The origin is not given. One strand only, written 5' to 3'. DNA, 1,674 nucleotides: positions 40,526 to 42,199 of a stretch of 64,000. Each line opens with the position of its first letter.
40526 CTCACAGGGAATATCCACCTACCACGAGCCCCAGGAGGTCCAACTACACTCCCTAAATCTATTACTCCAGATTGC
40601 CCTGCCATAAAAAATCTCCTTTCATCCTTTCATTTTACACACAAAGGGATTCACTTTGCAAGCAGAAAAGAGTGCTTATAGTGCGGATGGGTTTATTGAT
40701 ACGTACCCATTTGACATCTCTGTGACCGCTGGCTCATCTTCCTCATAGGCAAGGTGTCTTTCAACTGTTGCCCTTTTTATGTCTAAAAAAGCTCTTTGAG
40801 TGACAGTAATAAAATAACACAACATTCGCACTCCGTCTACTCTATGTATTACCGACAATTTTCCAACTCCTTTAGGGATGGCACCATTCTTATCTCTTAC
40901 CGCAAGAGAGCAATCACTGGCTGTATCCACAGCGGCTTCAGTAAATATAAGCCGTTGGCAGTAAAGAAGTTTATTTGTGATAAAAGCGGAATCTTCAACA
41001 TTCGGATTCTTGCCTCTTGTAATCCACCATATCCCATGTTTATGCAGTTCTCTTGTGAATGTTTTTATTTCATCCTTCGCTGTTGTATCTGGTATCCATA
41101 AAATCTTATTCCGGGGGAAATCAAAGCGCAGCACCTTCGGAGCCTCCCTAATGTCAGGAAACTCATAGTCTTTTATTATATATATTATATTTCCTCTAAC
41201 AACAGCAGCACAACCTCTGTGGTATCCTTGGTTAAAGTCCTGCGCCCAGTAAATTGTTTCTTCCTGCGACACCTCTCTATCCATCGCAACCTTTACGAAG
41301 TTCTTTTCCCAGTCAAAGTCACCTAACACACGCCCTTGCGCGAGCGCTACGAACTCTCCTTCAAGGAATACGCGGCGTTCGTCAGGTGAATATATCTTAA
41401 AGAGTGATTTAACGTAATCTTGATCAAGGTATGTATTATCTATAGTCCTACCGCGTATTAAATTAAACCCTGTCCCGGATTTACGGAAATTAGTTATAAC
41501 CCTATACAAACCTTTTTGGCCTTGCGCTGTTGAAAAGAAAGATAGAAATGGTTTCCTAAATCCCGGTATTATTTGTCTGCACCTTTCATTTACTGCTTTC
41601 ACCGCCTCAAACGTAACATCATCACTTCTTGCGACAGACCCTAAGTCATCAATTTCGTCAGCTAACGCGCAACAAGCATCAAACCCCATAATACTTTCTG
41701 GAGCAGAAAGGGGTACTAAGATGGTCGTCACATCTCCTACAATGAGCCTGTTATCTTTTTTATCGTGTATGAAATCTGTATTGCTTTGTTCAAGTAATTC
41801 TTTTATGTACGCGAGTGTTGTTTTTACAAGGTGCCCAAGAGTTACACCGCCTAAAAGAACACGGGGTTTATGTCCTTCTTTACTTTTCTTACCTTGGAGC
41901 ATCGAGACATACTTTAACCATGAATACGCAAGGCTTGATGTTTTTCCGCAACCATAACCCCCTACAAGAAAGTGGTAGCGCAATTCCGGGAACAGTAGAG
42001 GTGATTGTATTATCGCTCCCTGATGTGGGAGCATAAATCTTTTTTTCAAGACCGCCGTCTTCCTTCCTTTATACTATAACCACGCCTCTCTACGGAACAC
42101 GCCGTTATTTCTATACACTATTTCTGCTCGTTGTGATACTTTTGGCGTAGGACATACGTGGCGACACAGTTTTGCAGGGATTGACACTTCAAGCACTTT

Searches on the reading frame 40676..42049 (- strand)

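Call 30: search_protein_families(library=phrogs, proteins=[window:40676-42049:-], max_evalue=0.001)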
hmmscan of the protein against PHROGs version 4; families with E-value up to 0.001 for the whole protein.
window:40676-42049:- (457 aa): 3 families
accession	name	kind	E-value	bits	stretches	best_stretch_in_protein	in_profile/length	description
phrog_2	-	head and packaging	1.3e-19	71.5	1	7-415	267-590/807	terminase large subunit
phrog_38319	-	unknown function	1.1e-09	39.1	1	108-253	100-244/271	-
phrog_10250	-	head and packaging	0.00019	22.2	1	218-295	3-80/228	terminase large subunit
